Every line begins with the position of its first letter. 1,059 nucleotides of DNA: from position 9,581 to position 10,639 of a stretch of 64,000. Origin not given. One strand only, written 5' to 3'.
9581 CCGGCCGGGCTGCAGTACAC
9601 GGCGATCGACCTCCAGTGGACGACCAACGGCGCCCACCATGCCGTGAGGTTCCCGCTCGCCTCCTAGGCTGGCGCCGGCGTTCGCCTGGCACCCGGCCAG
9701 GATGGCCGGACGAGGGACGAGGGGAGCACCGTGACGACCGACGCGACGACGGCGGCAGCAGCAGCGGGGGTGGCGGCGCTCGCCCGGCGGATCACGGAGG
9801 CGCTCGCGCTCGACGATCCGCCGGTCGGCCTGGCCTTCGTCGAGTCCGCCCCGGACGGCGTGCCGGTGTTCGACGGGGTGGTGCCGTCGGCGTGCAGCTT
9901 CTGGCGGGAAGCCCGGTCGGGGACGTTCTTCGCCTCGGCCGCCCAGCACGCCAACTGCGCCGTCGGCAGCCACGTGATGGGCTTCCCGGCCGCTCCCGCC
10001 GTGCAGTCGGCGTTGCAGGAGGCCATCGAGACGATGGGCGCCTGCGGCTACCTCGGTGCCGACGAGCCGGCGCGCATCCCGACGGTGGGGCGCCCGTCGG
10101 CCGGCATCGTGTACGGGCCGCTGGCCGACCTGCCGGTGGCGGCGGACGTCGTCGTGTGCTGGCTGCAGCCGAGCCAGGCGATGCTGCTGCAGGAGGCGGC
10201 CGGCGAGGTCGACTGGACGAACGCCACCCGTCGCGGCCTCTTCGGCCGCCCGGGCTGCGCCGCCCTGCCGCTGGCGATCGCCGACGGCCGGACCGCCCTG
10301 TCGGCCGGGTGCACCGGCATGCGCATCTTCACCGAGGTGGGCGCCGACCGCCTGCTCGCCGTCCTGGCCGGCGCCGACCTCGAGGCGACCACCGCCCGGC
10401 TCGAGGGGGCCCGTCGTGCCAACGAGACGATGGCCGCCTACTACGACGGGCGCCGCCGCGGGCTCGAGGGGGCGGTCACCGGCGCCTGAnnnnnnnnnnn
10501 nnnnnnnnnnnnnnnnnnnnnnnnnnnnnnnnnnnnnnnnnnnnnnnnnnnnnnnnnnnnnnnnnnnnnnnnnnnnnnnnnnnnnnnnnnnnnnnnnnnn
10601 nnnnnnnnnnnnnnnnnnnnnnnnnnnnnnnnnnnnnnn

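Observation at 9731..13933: ATP-grasp ligase translationally coupled to a CCAEP-tail radical SAM enzyme, flanked by DUF169 and an Nfu-type Fe-S protein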

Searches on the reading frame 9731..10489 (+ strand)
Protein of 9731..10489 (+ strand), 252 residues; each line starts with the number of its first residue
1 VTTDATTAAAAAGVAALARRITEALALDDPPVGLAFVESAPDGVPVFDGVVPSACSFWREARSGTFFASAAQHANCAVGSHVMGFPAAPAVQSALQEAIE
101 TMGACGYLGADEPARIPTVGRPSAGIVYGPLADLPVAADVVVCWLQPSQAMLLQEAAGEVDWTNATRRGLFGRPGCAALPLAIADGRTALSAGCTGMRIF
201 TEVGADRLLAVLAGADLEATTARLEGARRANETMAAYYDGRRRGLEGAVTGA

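Call 3: search_protein_families(library=ncbifam, proteins=[window:9731-10489:+], max_evalue=0.01)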
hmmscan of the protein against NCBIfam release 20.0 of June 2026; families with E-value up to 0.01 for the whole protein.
window:9731-10489:+ (252 aa): 0 families

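Call 4: search_protein_families(library=pfam, proteins=[window:9731-10489:+], max_evalue=0.01)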
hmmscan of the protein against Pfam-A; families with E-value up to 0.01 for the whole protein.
window:9731-10489:+ (252 aa): 1 family
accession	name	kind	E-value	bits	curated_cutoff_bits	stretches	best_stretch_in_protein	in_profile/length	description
PF02596.20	DUF169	-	2.5e-17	63.9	27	1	21-218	2-204/209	Uncharacterised ArCR, COG2043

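Call 33: search_solved_structures(query=window:9731-10489:+, max_evalue=1)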
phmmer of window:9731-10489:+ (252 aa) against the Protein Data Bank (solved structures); distinct sequences matched with E-value up to 1: 0.

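Call 51: find_homologous_proteins(query=window:9731-10489:+, max_evalue=1e-8)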
Query window:9731-10489:+ (252 aa): 236 proteins with E <= 1e-8 among 8000 candidates; the best 120 are listed.
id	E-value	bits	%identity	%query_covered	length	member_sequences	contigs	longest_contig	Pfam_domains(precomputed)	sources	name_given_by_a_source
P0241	1.2e-156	538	100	100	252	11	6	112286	PF02596.21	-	-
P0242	4.8e-109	382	74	96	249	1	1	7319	PF02596.21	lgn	-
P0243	3.0e-105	369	71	98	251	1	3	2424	PF02596.21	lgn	-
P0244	2.1e-103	363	69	94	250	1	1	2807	PF02596.21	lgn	-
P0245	1.1e-101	358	72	91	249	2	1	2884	PF02596.21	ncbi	-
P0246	1.9e-82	295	64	90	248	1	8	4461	PF02596.21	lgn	-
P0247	2.0e-78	281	58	96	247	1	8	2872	PF02596.21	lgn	-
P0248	6.0e-77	277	60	92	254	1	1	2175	PF02596.21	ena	-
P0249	1.1e-72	263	54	90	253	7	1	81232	PF02596.21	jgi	-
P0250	3.6e-70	254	54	91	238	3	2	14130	PF02596.21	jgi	jgi:uncharacterized protein (DUF169 family)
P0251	5.5e-68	247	50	90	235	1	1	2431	PF02596.21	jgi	jgi:uncharacterized protein (DUF169 family)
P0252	7.2e-68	247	53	90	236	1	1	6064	PF02596.21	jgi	jgi:uncharacterized protein (DUF169 family)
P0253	7.6e-68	247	52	92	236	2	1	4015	PF02596.21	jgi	jgi:uncharacterized protein (DUF169 family)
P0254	1.3e-67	246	47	93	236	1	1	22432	PF02596.21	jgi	jgi:uncharacterized protein (DUF169 family)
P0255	1.8e-67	246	53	92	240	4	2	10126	PF02596.21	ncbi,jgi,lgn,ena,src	-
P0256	1.9e-67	246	49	90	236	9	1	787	PF02596.21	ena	-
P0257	2.8e-67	245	54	90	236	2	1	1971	PF02596.21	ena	-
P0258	3.0e-67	245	51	90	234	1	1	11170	PF02596.21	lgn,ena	-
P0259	1.1e-66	243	50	95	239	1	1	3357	PF02596.21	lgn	-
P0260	1.2e-66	243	49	91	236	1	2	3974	PF02596.21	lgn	-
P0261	1.9e-66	242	52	92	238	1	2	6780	PF02596.21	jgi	jgi:uncharacterized protein (DUF169 family)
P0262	9.9e-66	240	52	90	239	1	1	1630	PF02596.21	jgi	jgi:uncharacterized protein (DUF169 family)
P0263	1.2e-65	240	51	89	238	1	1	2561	PF02596.21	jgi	jgi:uncharacterized protein (DUF169 family)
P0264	1.3e-65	240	51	89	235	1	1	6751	PF02596.21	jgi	jgi:uncharacterized protein (DUF169 family)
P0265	1.6e-65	239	50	90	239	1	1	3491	PF02596.21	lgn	-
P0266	4.2e-65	238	50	92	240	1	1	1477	PF02596.21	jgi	jgi:uncharacterized protein (DUF169 family)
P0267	6.7e-65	237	49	91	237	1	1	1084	PF02596.21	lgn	-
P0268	7.8e-65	237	49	92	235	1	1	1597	PF02596.21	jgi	-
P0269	9.1e-65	237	50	92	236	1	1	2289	PF02596.21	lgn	-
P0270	9.7e-65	237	49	89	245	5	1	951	PF02596.21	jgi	jgi:uncharacterized protein (DUF169 family)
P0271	1.1e-64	236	50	92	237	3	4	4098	PF02596.21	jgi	jgi:uncharacterized protein (DUF169 family)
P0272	1.1e-64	236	53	90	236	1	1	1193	PF02596.21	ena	-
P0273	1.5e-64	236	52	90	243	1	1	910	PF02596.21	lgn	-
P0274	1.6e-64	236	53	90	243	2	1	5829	PF02596.21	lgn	-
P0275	2.0e-64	236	51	90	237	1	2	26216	PF02596.21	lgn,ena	-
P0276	3.3e-64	235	52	90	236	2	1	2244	PF02596.21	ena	-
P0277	3.9e-64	235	49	91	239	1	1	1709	PF02596.21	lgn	-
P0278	4.0e-64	235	47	90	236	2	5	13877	PF02596.21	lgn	-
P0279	4.2e-64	235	51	90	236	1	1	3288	PF02596.21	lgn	-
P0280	4.6e-64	234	52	90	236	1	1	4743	PF02596.21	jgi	jgi:uncharacterized protein (DUF169 family)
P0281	4.6e-64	234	49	90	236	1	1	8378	PF02596.21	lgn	-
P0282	4.9e-64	234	47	90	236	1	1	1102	PF02596.21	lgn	-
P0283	5.3e-64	234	50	93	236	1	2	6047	PF02596.21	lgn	-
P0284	5.5e-64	234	52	90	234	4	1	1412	PF02596.21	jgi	jgi:uncharacterized protein (DUF169 family)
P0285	8.0e-64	234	48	90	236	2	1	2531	PF02596.21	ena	-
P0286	8.9e-64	233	50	90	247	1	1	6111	PF02596.21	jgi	jgi:uncharacterized protein (DUF169 family)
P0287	9.8e-64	233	49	92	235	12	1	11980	PF02596.21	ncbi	-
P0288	1.4e-63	233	51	90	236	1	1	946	PF02596.21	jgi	jgi:uncharacterized protein (DUF169 family)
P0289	2.1e-63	232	47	90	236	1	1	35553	PF02596.21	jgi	jgi:uncharacterized protein (DUF169 family)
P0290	2.4e-63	232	50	88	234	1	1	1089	PF02596.21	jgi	jgi:uncharacterized protein (DUF169 family)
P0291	2.4e-63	232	53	90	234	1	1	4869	PF02596.21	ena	-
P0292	2.5e-63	232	48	89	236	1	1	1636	PF02596.21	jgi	jgi:uncharacterized protein (DUF169 family)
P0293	2.5e-63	232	46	90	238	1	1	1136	PF02596.21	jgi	jgi:uncharacterized protein (DUF169 family)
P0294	2.7e-63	232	52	89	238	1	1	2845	PF02596.21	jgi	jgi:uncharacterized protein (DUF169 family)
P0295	3.0e-63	232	49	90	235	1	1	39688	PF02596.21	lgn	-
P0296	4.1e-63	231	51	90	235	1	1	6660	PF02596.21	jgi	jgi:uncharacterized protein (DUF169 family)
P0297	4.7e-63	231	46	90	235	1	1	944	PF02596.21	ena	-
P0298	4.8e-63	231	51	90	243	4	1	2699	PF02596.21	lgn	-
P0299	6.3e-63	231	50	91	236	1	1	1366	PF02596.21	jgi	jgi:uncharacterized protein (DUF169 family)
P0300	1.2e-62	230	50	85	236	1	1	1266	PF02596.21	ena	-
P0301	1.4e-62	230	48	90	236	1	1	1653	PF02596.21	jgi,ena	-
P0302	1.4e-62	230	51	85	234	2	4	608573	PF02596.21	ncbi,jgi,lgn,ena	jgi:uncharacterized protein (DUF169 family)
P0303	1.7e-62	229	48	91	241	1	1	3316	PF02596.21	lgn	-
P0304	1.9e-62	229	47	92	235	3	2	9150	PF02596.21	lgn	-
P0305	1.9e-62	229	50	90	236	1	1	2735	PF02596.21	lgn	-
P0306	2.4e-62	229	49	93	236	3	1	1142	PF02596.21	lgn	-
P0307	3.6e-62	228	48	92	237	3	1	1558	PF02596.21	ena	-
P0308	3.7e-62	228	48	90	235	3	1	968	PF02596.21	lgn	-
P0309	3.7e-62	228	47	90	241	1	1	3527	PF02596.21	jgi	-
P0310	4.0e-62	228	49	88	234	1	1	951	PF02596.21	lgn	-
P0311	4.6e-62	228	48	89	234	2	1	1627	PF02596.21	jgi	jgi:uncharacterized protein (DUF169 family)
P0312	5.3e-62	228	50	89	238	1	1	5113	PF02596.21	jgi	jgi:uncharacterized protein (DUF169 family)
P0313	5.6e-62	228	50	90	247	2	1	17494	PF02596.21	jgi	jgi:uncharacterized protein (DUF169 family)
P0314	6.1e-62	227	52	90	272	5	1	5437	PF02596.21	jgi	jgi:uncharacterized protein (DUF169 family)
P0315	6.5e-62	227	50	90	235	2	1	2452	PF02596.21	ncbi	-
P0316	9.3e-62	227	47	88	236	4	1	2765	PF02596.21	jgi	jgi:uncharacterized protein (DUF169 family)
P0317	1.0e-61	227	47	89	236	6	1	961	PF02596.21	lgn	-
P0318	1.1e-61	227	50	89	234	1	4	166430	PF02596.21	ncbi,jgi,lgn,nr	ncbi:MAG TPA: DUF169 domain-containing protein [Streptosporangiaceae bacterium]|jgi:uncharacterized 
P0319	1.2e-61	226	48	90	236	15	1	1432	PF02596.21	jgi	-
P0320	1.5e-61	226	48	89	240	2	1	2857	PF02596.21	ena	-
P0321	2.1e-61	226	48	88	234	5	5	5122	PF02596.21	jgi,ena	jgi:uncharacterized protein (DUF169 family)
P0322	2.4e-61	226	46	82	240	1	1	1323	PF02596.21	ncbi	-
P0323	3.0e-61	225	49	88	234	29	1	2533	PF02596.21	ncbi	-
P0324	3.1e-61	225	48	92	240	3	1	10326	PF02596.21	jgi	jgi:uncharacterized protein (DUF169 family)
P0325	3.4e-61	225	47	90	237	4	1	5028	PF02596.21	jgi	jgi:uncharacterized protein (DUF169 family)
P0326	3.5e-61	225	47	89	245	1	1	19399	PF02596.21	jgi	-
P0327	4.0e-61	225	54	77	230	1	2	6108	PF02596.21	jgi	-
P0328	4.4e-61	225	48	94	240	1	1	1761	PF02596.21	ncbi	ncbi:MAG: DUF169 domain-containing protein [Streptosporangiaceae bacterium]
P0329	4.6e-61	225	48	90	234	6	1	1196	PF02596.21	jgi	jgi:uncharacterized protein (DUF169 family)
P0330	4.6e-61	225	47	91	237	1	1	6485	PF02596.21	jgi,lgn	-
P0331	4.6e-61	225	50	91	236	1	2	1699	PF02596.21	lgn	-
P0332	6.0e-61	224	50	90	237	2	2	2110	PF02596.21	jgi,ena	-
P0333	6.1e-61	224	49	90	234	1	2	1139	PF02596.21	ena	-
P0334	6.2e-61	224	48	90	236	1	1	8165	PF02596.21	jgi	jgi:uncharacterized protein (DUF169 family)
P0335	6.5e-61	224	50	90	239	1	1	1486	PF02596.21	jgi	jgi:uncharacterized protein (DUF169 family)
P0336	7.0e-61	224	49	89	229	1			PF02596.21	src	-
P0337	8.2e-61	224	49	90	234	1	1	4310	PF02596.21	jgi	jgi:uncharacterized protein (DUF169 family)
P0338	8.5e-61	224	49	89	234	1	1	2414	PF02596.21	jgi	jgi:uncharacterized protein (DUF169 family)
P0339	8.6e-61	224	49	91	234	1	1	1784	PF02596.21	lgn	-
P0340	8.7e-61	224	50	89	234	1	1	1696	PF02596.21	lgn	-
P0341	9.2e-61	224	48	94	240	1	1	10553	PF02596.21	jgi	jgi:uncharacterized protein (DUF169 family)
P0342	9.3e-61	224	46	90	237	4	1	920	PF02596.21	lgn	-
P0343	9.7e-61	224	49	90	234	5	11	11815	PF02596.21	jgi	jgi:uncharacterized protein (DUF169 family)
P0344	9.9e-61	224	47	90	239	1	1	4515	PF02596.21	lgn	-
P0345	1.0e-60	224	48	88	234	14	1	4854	PF02596.21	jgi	jgi:uncharacterized protein (DUF169 family)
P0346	1.1e-60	223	48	88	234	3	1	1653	PF02596.21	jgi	jgi:uncharacterized protein (DUF169 family)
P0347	1.1e-60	223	45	89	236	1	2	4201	PF02596.21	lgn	-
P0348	1.1e-60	223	48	89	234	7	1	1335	PF02596.21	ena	-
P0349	1.1e-60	223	45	90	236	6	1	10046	PF02596.21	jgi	jgi:uncharacterized protein (DUF169 family)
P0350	1.7e-60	223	48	88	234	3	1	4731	PF02596.21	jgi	jgi:uncharacterized protein (DUF169 family)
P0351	2.0e-60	222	46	88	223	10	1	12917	PF02596.21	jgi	-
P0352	2.1e-60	222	47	88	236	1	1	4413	PF02596.21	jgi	jgi:uncharacterized protein (DUF169 family)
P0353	2.1e-60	222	51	89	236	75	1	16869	PF02596.21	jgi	jgi:uncharacterized protein (DUF169 family)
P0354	2.3e-60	222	49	90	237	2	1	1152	PF02596.21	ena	-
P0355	2.3e-60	222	46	90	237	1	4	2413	PF02596.21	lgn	-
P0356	2.8e-60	222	49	90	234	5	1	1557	PF02596.21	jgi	jgi:uncharacterized protein (DUF169 family)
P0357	3.7e-60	222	52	89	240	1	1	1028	PF02596.21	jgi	jgi:uncharacterized protein (DUF169 family)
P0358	4.2e-60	221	44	90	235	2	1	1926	PF02596.21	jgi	jgi:uncharacterized protein (DUF169 family)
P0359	4.3e-60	221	48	90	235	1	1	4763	PF02596.21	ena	-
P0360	4.6e-60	221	48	91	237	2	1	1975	PF02596.21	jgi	jgi:uncharacterized protein (DUF169 family)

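Call 52: find_encoding_contigs(protein=P0249, flank=6000, max_places=1)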
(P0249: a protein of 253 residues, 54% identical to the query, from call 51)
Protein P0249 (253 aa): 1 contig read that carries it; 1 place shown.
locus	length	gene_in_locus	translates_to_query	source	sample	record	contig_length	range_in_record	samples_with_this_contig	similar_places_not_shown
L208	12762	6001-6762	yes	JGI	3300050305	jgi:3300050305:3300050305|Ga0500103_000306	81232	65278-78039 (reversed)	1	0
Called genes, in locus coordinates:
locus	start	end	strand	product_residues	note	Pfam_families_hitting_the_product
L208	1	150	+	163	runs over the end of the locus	PF01548:DEDD_Tnp_IS110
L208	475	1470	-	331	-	PF00392:GntR, PF02082:Rrf2 (faint), PF27163:YmtS_Ross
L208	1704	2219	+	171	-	-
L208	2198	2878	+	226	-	PF01209:Ubie_methyltran, PF13489:Methyltransf_23, PF01728:FtsJ (weak), PF13847:Methyltransf_31, PF08241:Methyltransf_11, PF08242:Methyltransf_12, PF13649:Methyltransf_25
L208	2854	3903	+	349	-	PF03599:CdhD, PF00037:Fer4 (weak), PF12837:Fer4_6 (weak), PF13237:Fer4_10, PF14697:Fer4_21 (weak), PF12838:Fer4_7, PF13187:Fer4_9, PF00037:Fer4 (weak), +3 more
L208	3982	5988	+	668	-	PF00122:E1-E2_ATPase, PF00702:Hydrolase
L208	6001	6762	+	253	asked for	PF02596:DUF169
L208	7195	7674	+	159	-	-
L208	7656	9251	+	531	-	-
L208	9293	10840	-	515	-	-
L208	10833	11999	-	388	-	PF26449:DUF8128 (faint)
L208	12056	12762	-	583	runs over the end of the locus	PF01935:DUF87 (faint), PF19044:P-loop_TraG (weak), PF12846:AAA_10 (faint), PF19044:P-loop_TraG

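Call 53: find_encoding_contigs(protein=P0302, flank=6000, max_places=1)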
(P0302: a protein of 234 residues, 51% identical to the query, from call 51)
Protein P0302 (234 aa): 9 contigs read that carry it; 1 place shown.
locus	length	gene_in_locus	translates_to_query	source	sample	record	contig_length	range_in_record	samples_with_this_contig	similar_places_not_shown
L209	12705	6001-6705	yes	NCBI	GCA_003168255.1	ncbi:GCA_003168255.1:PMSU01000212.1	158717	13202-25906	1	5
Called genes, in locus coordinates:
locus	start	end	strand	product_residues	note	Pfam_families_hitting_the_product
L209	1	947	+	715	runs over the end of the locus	-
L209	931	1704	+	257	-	-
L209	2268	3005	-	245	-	PF00501:AMP-binding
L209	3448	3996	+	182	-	PF08281:Sigma70_r4_2, PF04545:Sigma70_r4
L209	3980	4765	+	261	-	-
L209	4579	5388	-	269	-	PF03704:BTAD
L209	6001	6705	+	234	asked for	PF02596:DUF169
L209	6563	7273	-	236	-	-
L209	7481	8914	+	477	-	PF04055:Radical_SAM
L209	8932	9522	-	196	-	PF03243:MerB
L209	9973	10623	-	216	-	-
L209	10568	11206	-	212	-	PF03243:MerB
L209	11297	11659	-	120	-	PF12840:HTH_20 (weak), PF01022:HTH_5, PF09339:HTH_IclR (faint)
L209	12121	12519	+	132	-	-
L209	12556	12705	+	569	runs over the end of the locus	PF02543:Carbam_trans_N, PF16861:Carbam_trans_C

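Call 54: find_encoding_contigs(protein=P0318, flank=6000, max_places=1)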
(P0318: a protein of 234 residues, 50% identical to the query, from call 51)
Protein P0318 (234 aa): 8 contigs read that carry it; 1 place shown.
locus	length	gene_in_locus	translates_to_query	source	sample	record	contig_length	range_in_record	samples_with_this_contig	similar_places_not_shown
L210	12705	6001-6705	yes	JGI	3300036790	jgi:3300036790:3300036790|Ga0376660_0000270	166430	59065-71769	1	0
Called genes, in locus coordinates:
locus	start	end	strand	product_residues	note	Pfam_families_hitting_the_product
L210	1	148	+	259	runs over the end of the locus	-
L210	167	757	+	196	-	PF13489:Methyltransf_23, PF13847:Methyltransf_31, PF08241:Methyltransf_11, PF08242:Methyltransf_12 (weak), PF13649:Methyltransf_25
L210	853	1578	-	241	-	PF13302:Acetyltransf_3 (weak), PF12746:GNAT_acetyltran (weak), PF00583:Acetyltransf_1, PF08445:FR47 (faint)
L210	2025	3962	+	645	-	PF12796:Ank_2, PF13606:Ank_3 (faint), PF13857:Ank_5 (faint), PF12796:Ank_2 (weak), PF13637:Ank_4 (weak), PF00023:Ank (weak), PF12680:SnoaL_2 (weak)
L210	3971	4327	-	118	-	PF12840:HTH_20 (weak), PF01022:HTH_5, PF09339:HTH_IclR (weak)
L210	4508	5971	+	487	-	PF02310:B12-binding (weak), PF04055:Radical_SAM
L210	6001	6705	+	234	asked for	PF02596:DUF169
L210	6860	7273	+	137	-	PF01022:HTH_5, PF09339:HTH_IclR (faint)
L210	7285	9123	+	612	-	PF18130:ATPgrasp_N (faint), PF02786:CPSase_L_D2 (weak), PF13535:ATP-grasp_4, PF18603:LAL_C2, PF00583:Acetyltransf_1 (weak)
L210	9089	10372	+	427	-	PF00278:Orn_DAP_Arg_deC, PF02784:Orn_Arg_deC_N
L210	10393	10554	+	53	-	-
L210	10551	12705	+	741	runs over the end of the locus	PF03412:Peptidase_C39, PF00664:ABC_membrane, PF00005:ABC_tran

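Call 62: find_encoding_contigs(protein=P0289, flank=6000, max_places=1)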
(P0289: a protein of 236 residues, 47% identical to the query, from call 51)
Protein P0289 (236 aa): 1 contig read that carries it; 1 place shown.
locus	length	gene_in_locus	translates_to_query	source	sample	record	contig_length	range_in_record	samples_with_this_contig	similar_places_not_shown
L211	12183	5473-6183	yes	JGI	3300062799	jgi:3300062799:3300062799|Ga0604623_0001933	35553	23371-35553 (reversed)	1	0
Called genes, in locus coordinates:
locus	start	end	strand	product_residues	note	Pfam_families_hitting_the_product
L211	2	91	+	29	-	?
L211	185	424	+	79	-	PF00903:Glyoxalase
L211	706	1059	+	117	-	PF03795:YCII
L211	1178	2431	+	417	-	PF04542:Sigma70_r2, PF08281:Sigma70_r4_2, PF20239:DUF6596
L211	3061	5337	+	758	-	PF02463:SMC_N (faint), PF03193:RsgA_GTPase (faint), PF13175:AAA_15 (faint), PF13191:AAA_16 (faint), PF13555:AAA_29 (faint), PF17755:UvrA_DNA-bind (faint), PF20703:nSTAND1 (faint), PF00005:ABC_tran, +2 more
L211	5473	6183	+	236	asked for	PF02596:DUF169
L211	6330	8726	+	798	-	PF00497:SBP_bac_3, PF00496:SBP_bac_5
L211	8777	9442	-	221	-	PF02660:G3P_acyltransf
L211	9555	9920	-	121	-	PF14464:Prok-JAB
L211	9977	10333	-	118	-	PF02452:PemK_toxin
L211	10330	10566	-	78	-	-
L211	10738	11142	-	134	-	PF13473:Cupredoxin_1, PF06525:SoxE, PF00127:Copper-bind, PF04151:PPC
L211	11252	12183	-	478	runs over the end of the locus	PF00206:Lyase_1, PF10415:FumaraseC_C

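Call 63: find_encoding_contigs(protein=P0295, flank=6000, max_places=1)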
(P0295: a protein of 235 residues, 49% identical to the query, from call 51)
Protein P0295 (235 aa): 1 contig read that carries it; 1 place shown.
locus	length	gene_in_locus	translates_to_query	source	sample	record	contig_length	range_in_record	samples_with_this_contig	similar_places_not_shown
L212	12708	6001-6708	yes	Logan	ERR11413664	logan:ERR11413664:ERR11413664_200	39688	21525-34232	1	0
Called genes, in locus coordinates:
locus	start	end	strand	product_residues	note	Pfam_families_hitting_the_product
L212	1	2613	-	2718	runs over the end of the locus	PF00501:AMP-binding, PF23024:AMP-dom_DIP2-like, PF00550:PP-binding, PF00668:Condensation, PF00501:AMP-binding, PF13193:AMP-binding_C, PF00550:PP-binding, PF00668:Condensation, +2 more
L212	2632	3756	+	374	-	PF00975:Thioesterase, PF12697:Abhydrolase_6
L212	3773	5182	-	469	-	PF02310:B12-binding, PF04055:Radical_SAM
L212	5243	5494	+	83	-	-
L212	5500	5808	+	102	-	-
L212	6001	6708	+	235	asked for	PF02596:DUF169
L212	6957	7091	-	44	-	-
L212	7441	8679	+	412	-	PF17843:MycE_N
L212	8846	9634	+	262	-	PF00023:Ank (faint)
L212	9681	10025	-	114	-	PF19948:DUF6410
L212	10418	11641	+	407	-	PF00561:Abhydrolase_1 (weak), PF03583:LIP, PF12146:Hydrolase_4 (weak), PF00326:Peptidase_S9 (faint)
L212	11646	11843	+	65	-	-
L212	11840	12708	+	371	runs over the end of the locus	PF01408:GFO_IDH_MocA, PF22725:GFO_IDH_MocA_C3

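Call 64: find_encoding_contigs(protein=P0353, flank=6000, max_places=1)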
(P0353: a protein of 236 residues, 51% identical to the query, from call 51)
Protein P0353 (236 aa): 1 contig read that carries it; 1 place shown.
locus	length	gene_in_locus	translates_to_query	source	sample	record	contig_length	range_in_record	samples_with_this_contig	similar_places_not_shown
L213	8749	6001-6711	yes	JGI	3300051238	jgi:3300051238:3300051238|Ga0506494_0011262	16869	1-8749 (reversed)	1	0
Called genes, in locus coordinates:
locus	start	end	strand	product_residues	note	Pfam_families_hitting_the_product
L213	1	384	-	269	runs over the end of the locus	PF00528:BPD_transp_1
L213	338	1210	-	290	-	PF00005:ABC_tran, PF13304:AAA_21 (faint)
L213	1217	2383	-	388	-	PF13379:NMT1_2, PF09084:NMT1, PF12974:Phosphonate-bd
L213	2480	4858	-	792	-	PF13191:AAA_16 (weak), PF13401:AAA_22 (weak), PF25872:HTH_77, PF13424:TPR_12, PF07719:TPR_2 (faint), PF13374:TPR_10 (faint), PF17874:TPR_MalT (weak), PF00196:GerE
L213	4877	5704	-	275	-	PF13489:Methyltransf_23, PF01135:PCMT, PF01209:Ubie_methyltran, PF06325:PrmA (weak), PF13847:Methyltransf_31, PF08241:Methyltransf_11, PF08242:Methyltransf_12, PF13649:Methyltransf_25, +1 more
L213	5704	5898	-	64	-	-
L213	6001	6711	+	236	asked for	PF02596:DUF169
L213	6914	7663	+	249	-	PF00872:Transposase_mut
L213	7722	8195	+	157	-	PF07883:Cupin_2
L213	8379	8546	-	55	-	-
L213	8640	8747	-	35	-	?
